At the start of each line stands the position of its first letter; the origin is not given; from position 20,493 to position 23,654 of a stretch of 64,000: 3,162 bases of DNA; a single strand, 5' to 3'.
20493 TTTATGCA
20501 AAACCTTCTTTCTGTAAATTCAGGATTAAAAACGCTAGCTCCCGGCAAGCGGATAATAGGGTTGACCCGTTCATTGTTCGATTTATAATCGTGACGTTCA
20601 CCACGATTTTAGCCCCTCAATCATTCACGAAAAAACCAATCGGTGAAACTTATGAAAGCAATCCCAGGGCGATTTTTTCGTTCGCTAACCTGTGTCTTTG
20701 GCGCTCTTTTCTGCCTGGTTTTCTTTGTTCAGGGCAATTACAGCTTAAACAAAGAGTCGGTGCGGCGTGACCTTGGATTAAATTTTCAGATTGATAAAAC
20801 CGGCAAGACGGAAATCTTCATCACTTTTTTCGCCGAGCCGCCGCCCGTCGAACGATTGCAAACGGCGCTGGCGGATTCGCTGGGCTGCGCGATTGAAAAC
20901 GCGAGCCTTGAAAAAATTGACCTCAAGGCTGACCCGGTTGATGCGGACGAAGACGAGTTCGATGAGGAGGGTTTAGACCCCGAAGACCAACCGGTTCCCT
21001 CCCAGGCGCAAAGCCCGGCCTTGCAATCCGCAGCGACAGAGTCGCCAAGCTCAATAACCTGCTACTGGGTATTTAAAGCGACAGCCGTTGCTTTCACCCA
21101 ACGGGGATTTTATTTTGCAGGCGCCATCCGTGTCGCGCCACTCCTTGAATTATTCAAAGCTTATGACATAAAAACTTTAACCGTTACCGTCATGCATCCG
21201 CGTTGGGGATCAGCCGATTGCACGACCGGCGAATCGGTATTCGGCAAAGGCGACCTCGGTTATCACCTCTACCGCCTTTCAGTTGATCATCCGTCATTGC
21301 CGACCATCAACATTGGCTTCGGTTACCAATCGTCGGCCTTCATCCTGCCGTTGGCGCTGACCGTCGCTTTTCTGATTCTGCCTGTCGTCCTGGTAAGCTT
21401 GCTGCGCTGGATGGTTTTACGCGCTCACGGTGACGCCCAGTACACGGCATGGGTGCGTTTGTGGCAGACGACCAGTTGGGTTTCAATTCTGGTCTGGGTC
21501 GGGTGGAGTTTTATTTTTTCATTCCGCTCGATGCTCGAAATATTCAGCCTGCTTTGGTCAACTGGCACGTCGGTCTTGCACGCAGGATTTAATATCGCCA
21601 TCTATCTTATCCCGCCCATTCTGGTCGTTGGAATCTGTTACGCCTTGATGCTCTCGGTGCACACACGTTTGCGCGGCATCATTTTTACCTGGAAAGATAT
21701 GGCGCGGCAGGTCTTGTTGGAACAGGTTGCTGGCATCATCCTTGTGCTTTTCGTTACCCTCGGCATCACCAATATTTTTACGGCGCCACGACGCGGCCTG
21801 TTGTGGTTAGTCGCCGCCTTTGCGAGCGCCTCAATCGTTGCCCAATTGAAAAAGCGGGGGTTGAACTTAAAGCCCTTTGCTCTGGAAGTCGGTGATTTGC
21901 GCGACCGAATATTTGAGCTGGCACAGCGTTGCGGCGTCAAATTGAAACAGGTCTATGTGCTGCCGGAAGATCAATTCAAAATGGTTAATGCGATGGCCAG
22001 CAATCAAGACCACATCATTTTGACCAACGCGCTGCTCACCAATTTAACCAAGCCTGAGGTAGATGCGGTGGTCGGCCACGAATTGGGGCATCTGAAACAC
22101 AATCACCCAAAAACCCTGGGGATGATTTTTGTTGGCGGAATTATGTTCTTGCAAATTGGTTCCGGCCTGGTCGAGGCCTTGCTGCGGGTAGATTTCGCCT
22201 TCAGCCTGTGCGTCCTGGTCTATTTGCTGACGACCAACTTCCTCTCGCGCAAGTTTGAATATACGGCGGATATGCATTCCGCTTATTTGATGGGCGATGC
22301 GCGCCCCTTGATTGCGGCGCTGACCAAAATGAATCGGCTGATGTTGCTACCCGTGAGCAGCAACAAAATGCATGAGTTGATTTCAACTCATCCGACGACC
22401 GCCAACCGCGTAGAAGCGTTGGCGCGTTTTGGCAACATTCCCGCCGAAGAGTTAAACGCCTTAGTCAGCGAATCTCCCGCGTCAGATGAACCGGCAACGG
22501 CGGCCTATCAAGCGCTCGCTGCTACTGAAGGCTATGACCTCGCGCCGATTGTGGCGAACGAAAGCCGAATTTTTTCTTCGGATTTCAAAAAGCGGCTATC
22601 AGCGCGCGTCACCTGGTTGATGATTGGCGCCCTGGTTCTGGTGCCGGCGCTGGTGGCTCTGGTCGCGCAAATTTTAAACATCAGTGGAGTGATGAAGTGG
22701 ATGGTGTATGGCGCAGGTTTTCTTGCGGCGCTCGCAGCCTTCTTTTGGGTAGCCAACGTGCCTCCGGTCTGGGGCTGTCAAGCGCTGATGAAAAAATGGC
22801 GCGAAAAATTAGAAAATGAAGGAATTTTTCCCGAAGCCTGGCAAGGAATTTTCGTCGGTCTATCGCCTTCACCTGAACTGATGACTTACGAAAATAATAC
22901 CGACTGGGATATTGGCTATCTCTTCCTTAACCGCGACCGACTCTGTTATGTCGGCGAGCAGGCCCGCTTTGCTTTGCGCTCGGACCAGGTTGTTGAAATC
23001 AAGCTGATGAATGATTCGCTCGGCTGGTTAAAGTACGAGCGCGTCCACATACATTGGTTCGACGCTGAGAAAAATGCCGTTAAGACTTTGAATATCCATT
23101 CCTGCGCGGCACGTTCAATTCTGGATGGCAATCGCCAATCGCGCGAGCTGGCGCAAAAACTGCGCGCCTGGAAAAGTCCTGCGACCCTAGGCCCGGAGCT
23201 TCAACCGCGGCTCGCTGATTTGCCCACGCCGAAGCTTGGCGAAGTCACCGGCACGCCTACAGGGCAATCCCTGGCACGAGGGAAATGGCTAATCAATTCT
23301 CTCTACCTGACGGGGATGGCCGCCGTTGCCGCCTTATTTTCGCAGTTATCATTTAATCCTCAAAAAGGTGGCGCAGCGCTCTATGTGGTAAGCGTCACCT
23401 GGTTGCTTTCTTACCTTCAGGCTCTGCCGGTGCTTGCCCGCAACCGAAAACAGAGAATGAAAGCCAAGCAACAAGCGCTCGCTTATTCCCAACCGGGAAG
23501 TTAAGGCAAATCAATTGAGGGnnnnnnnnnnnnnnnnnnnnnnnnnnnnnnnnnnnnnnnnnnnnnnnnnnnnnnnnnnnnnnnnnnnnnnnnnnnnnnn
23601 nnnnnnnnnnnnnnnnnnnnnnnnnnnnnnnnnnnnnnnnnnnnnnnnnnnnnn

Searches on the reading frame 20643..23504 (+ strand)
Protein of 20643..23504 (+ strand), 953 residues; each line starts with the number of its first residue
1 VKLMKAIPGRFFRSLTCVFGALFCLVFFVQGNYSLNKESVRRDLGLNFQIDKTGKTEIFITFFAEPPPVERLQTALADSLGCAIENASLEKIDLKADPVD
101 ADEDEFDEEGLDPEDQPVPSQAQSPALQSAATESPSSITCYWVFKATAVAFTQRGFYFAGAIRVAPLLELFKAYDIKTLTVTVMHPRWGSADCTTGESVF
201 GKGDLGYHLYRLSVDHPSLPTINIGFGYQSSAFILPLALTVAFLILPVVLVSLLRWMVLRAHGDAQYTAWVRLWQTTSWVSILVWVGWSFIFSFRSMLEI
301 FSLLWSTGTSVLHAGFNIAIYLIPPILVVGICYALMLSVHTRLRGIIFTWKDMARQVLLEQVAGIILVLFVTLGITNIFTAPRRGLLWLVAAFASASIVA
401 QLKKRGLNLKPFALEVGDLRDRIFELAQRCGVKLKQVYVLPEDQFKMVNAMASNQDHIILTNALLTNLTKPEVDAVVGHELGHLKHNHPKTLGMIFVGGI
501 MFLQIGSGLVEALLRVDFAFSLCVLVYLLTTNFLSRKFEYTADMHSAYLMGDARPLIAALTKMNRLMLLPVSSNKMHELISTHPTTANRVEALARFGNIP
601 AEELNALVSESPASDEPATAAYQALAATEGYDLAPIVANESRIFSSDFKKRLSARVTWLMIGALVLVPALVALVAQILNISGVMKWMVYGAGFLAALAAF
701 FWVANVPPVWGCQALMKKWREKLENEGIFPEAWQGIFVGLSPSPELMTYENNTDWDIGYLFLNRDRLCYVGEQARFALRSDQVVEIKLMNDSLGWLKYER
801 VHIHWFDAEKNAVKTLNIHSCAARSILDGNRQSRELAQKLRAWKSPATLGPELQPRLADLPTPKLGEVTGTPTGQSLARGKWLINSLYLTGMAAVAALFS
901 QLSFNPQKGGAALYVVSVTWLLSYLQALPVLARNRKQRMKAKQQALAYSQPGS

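Call 3: search_protein_families(library=pfam, proteins=[window:20643-23504:+], max_evalue=0.01)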
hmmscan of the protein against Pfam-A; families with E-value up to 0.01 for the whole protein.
window:20643-23504:+ (953 aa): 1 family
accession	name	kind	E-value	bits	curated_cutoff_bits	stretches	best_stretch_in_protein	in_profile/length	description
PF01435.24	Peptidase_M48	-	9.3e-26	91.2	20.3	1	417-594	5-183/186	Peptidase family M48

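Call 4: search_protein_families(library=ncbifam, proteins=[window:20643-23504:+], max_evalue=0.01)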
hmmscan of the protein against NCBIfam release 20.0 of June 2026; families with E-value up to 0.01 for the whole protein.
window:20643-23504:+ (953 aa): 10 families
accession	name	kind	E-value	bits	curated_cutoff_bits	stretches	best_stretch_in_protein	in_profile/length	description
NF002826.0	PRK03001.1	equivalog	8.3e-15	54.7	369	1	423-565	74-228/285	zinc metalloprotease HtpX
NF002363.0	PRK01345.1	equivalog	1.1e-14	54.3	422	2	421-565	71-228/318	zinc metalloprotease HtpX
NF002775.0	PRK02870.1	equivalog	3.5e-12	46.2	285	1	447-564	143-279/338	zinc metalloprotease HtpX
NF003965.0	PRK05457.1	equivalog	7e-12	45.3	245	1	419-594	79-282/285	protease HtpX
NF002669.0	PRK02391.1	equivalog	5.1e-10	39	341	1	372-596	35-291/298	zinc metalloprotease HtpX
NF002322.0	PRK01265.1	equivalog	4.2e-09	36.3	275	1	387-492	58-159/325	zinc metalloprotease HtpX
NF003425.0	PRK04897.1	equivalog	3e-08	33.2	355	1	358-501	23-167/298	zinc metalloprotease HtpX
NF002839.0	PRK03072.1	equivalog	1.2e-06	27.9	412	0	423-590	78-278/291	zinc metalloprotease HtpX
NF052399.1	M48_lipo_LoiP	exception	0.00026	20.5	365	1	446-592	95-239/247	metalloprotease LoiP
NF007887.0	PRK10591.2-1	equivalog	0.0074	16.4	144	0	349-382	11-44/101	hypothetical protein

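Call 19: find_homologous_proteins(query=window:20643-23501:+, max_evalue=0.001)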
Query window:20643-23501:+ (953 aa): 4 proteins with E <= 0.001 among 8000 candidates.
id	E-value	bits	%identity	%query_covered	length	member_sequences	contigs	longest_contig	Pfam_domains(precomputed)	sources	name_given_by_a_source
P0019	0.0e+0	2159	100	100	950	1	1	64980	PF01435.25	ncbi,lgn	-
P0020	1.1e-266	906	46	98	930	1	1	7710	PF01435.25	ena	-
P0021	1.3e-255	869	45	96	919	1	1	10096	PF01435.25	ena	-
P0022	2.1e-88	316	29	84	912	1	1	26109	PF01435.25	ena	-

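Call 20: find_encoding_contigs(protein=P0020, flank=10000, max_places=2)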
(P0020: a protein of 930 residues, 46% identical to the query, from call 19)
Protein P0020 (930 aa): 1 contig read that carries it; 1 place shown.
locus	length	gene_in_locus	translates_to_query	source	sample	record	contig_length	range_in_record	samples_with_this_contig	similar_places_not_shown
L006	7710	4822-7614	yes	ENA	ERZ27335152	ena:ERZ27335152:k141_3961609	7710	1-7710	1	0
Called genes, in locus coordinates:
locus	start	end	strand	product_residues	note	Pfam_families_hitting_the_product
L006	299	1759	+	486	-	PF07969:Amidohydro_3 (faint), PF01979:Amidohydro_1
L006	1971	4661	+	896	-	PF01411:tRNA-synt_2c, PF07973:tRNA_SAD, PF02272:DHHA1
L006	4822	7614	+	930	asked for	PF01435:Peptidase_M48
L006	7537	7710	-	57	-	?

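Call 21: find_encoding_contigs(protein=P0021, flank=10000, max_places=2)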
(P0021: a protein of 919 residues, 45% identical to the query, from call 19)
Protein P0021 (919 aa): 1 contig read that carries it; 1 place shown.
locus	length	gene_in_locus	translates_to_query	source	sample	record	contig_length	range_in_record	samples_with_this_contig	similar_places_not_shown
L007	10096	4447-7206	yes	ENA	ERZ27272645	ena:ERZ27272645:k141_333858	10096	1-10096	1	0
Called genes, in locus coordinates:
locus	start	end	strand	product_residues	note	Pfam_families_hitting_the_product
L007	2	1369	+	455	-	?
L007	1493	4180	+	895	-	PF01411:tRNA-synt_2c, PF07973:tRNA_SAD, PF02272:DHHA1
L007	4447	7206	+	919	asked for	PF01435:Peptidase_M48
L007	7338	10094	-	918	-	?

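Call 22: find_encoding_contigs(protein=P0022, flank=10000, max_places=2)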
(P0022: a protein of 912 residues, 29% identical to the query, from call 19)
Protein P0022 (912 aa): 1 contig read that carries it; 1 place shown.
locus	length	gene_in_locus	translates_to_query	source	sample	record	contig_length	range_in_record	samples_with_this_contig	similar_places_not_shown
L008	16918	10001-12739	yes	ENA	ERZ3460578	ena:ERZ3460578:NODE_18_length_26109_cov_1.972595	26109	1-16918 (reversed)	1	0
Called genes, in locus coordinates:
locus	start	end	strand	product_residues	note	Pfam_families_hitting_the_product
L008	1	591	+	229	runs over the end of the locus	PF00113:Enolase_C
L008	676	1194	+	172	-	PF05163:DinB, PF04978:MST, PF12867:DinB_2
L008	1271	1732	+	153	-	PF13527:Acetyltransf_9 (faint), PF00583:Acetyltransf_1, PF13673:Acetyltransf_10, PF13508:Acetyltransf_7, PF08445:FR47 (weak)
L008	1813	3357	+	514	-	PF01676:Metalloenzyme, PF06415:iPGM_N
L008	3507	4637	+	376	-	-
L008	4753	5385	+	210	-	PF00596:Aldolase_II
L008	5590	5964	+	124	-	PF03079:ARD, PF07883:Cupin_2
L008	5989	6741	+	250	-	PF00702:Hydrolase, PF13419:HAD_2 (weak)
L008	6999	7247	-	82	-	-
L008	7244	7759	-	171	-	PF00561:Abhydrolase_1, PF12146:Hydrolase_4, PF12697:Abhydrolase_6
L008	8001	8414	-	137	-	PF16198:TruB_C_2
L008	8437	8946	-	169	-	PF01509:TruB_N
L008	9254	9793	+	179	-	PF02631:RecX_HTH2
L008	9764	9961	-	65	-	-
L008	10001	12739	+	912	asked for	PF01435:Peptidase_M48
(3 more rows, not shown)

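Call 41: search_protein_representatives(protein=window:20652-23501:+)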
Query: 950 residues. Proteins with E-value up to 0.001 (for the whole library): 3673; up to 1e-10: 910; up to 1e-30: 427. The best 150 are listed.
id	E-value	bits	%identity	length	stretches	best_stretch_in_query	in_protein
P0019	0.0e+00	2158.8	100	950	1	1-950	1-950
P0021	4.1e-256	868.9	47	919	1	30-941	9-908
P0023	1.8e-158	545.8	46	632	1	319-933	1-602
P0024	7.7e-122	424.5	37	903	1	150-905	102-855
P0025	1.2e-118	413.9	36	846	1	138-927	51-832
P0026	1.4e-114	400.5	34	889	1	146-890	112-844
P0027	3.3e-113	396.0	33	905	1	99-901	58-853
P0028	3.6e-112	392.5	32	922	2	141-949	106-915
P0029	1.9e-111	390.2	33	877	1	81-927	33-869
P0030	5.6e-110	385.3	33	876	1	147-927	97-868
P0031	7.9e-107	374.9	31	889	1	88-926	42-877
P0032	1.1e-105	371.1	32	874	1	124-931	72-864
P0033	2.0e-104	366.9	36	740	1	232-889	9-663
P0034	5.3e-104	365.5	32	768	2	153-823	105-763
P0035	4.8e-102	359.0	34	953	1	209-902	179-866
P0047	4.8e-95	335.9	33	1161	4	263-610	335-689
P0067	4.5e-88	312.8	30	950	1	146-939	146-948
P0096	2.8e-81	290.3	30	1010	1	119-901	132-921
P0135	3.4e-71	257.0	29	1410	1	150-900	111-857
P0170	1.4e-64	235.1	33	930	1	242-920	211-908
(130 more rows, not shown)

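Call 42: list_cluster_members(proteins=[P0024, P0025, P0026, P0028, P0035, P0047, P0067, P0096, P0135, P0170])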
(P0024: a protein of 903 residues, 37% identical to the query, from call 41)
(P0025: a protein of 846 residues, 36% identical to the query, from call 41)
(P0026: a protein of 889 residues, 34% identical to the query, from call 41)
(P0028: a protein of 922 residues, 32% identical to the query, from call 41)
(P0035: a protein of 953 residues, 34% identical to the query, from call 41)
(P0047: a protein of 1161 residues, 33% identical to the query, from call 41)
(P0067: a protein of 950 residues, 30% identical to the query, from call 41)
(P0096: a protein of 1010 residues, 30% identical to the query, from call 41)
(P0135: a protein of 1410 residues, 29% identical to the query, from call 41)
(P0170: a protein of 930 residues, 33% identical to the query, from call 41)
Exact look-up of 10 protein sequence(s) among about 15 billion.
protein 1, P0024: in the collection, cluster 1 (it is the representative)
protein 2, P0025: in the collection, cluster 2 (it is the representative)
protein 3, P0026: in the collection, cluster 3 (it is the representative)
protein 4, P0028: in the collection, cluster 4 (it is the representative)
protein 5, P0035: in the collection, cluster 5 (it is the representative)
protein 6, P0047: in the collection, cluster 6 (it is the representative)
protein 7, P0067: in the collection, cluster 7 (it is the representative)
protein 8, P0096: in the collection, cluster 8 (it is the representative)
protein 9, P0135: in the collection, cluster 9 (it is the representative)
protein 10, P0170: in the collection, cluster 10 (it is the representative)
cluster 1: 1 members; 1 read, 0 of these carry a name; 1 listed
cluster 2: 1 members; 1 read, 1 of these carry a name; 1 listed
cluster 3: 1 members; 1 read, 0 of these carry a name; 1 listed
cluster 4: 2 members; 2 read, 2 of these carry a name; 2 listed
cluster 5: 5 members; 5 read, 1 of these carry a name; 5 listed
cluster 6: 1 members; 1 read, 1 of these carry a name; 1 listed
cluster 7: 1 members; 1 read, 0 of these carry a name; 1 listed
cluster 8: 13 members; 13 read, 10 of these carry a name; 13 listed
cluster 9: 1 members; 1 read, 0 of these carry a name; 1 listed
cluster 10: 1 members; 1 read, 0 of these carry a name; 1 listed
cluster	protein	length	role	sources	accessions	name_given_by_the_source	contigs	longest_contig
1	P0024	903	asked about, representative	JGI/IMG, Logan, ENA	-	-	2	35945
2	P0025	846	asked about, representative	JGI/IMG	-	STE24 endopeptidase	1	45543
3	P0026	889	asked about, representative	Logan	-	-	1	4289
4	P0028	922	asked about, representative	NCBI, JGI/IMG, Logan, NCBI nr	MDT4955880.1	MAG: endopeptidase [Acidobacteriota bacterium] | Zn-dependent protease with chaperone function | endopeptidase [Acidobacteriota bacterium]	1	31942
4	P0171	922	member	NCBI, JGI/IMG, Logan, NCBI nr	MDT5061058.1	MAG: endopeptidase [Acidobacteriota bacterium] | Zn-dependent protease with chaperone function | endopeptidase [Acidobacteriota bacterium]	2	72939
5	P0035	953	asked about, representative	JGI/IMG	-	-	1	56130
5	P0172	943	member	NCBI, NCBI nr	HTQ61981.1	MAG TPA: M48 family metalloprotease [Candidatus Solibacter sp.] | M48 family metalloprotease [Candidatus Solibacter sp.]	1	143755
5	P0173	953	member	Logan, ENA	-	-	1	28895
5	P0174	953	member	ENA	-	-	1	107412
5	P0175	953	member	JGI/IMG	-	-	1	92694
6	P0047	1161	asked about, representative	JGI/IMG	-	Zn-dependent protease with chaperone function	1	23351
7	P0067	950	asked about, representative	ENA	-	-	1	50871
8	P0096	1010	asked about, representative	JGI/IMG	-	Zn-dependent protease with chaperone function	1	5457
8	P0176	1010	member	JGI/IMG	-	Zn-dependent protease with chaperone function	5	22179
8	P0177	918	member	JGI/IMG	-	Zn-dependent protease with chaperone function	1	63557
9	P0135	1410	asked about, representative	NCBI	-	-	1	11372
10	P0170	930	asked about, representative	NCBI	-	-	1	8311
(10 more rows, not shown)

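Call 48: predict_structure(alignment_id=A2)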
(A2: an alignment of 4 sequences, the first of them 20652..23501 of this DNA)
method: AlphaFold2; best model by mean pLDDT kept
length: 950 residues; sequences in the alignment: 4
mean_pLDDT: 47.7   pTM: 0.32
mean pLDDT of the five models: 47.7, 47.0, 45.5, 45.4, 42.1
residues with pLDDT >= 90: 0; 70-90: 128; 50-70: 275; < 50: 547
segments of 3 or more residues with pLDDT < 50: 1-17, 19-39, 92-137, 197-200, 299-313, 374-379, 400-659, 673-681, 698-716, 722-725, 727-753, 769-771, 789-794, 818-824, 843-908, 923-950
pLDDT, mean of each block of 10 residues (from residue 1): 35 47 42 35 76 78 79 83 76 35 28 27 27 46 73 69 82 76 63 48 70 73 60 67 78 71 62 63 62 53 41 54 69 65 57 63 60 48 59 56 34 37 41 32 28 27 33 28 26 28 30 39 39 29 32 29 25 27 33 34 32 32 31 27 37 45 52 46 52 52 41 48 47 36 27 53 59 63 60 51 61 54 53 73 40 29 25 31 40 39 44 53 44 39 35
secondary structure, 60 per line:
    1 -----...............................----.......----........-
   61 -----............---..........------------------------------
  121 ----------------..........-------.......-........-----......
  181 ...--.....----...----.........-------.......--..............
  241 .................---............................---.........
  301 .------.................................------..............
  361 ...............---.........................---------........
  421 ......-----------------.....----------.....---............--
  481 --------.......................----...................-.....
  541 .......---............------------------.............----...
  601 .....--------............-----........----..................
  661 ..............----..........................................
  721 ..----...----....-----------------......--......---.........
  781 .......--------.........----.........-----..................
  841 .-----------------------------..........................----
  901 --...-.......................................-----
elements in order (helices of 4 or more, strands of 3 or more residues): H6-36 E41-47 E52-59 H66-77 E81-90 E137-146 E154-160 H162-169 E175-183 E186-190 E195-197 E202-210 E218-224 H227-257 H261-288 H292-301 H308-340 H347-375 H379-403 H413-426 H444-448 H459-463 H467-478 H489-511 H516-534 H536-547 H551-562 H581-593 H598-605 H614-625 H631-638 H643-674 H679-722 E734-737 E755-760 E763-768 E772-776 E780-787 E796-804 E809-817 H823-841 H871-896 H907-945
